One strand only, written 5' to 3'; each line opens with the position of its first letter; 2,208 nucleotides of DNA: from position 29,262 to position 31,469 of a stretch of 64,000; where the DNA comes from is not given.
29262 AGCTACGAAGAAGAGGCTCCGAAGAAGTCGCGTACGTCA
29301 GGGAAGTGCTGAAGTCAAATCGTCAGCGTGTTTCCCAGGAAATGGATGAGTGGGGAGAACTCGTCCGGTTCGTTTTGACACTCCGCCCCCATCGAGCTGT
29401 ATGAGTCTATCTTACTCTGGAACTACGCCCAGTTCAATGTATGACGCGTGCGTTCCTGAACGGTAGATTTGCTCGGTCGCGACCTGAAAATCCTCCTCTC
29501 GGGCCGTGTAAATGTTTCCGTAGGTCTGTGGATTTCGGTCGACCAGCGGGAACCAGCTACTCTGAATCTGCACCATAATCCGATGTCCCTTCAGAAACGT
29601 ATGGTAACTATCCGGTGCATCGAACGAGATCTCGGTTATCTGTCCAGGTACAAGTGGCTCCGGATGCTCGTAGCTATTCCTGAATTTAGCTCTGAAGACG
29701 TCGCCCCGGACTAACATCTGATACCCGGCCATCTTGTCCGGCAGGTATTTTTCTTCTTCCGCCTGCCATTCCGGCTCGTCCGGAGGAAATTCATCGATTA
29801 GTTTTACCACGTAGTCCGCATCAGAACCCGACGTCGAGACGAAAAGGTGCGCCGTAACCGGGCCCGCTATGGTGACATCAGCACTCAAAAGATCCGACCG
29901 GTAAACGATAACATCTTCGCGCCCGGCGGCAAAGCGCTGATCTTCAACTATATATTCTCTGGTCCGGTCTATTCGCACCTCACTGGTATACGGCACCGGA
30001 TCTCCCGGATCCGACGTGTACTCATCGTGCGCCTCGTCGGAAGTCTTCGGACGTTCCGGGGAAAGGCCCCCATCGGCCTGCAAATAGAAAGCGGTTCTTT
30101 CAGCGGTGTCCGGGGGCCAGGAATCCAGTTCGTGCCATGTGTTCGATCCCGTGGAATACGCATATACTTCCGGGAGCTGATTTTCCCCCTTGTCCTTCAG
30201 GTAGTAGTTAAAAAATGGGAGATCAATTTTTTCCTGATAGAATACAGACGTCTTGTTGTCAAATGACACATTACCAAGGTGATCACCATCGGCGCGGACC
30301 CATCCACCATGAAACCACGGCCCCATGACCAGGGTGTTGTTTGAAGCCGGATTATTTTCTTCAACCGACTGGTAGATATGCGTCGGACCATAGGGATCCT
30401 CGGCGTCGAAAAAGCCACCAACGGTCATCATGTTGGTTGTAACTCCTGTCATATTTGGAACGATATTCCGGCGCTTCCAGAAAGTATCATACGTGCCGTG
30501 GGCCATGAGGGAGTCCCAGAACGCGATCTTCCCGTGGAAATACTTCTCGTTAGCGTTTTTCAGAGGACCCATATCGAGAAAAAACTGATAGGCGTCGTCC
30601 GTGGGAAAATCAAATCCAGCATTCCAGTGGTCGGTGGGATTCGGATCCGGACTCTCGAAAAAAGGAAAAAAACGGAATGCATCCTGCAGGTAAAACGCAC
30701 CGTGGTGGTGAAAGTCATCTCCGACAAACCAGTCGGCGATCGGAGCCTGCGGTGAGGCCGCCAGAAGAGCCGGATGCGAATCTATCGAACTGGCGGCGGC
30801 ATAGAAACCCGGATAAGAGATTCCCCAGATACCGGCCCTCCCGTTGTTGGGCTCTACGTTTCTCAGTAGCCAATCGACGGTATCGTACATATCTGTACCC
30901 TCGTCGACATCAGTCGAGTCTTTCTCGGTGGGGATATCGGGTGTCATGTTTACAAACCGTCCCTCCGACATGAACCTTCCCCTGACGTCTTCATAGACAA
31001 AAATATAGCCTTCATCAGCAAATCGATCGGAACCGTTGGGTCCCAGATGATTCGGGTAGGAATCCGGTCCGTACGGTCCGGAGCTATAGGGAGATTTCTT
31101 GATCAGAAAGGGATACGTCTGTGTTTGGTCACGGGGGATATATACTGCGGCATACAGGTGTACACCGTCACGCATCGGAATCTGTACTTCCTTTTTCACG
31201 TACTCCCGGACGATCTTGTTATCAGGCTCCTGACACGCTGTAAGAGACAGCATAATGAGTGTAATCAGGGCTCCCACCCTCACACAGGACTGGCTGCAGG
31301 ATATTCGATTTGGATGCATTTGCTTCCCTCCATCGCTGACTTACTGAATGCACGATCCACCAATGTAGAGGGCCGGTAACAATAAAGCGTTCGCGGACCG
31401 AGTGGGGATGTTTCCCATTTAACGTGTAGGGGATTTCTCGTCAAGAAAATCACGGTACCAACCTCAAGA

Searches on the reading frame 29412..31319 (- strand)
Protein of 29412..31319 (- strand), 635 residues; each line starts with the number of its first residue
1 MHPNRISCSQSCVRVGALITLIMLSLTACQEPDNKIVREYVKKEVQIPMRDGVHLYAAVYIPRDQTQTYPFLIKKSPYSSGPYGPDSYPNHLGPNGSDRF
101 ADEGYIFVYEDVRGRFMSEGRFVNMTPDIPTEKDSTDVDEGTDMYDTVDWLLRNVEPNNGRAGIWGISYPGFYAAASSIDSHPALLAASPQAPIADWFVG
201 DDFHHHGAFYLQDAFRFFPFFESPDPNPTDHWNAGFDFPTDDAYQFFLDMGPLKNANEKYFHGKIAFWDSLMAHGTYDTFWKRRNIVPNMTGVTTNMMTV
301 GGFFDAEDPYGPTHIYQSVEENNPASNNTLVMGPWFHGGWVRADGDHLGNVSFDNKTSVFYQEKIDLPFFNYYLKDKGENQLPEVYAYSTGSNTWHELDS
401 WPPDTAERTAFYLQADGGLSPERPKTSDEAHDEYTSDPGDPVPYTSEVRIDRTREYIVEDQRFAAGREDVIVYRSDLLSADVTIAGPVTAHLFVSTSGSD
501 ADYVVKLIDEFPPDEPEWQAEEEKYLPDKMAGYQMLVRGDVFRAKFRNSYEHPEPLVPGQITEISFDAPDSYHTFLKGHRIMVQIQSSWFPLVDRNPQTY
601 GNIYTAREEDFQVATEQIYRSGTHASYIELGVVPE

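Call 61: search_protein_families(library=pfam, proteins=[window:29412-31319:-], max_evalue=0.001)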
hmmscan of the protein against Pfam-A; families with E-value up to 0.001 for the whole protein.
window:29412-31319:- (635 aa): 3 families
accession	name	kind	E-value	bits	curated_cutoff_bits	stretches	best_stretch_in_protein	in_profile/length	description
PF02129.25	Peptidase_S15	-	5.4e-46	157.8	23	1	51-338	1-261/262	X-Pro dipeptidyl-peptidase (S15 family)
PF08530.16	PepX_C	-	4.5e-31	108.9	22.5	1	381-629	5-217/217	X-Pro dipeptidyl-peptidase C-terminal non-catalytic domain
PF00326.27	Peptidase_S9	-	0.00061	19.8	22.6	0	100-203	10-107/213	Prolyl oligopeptidase family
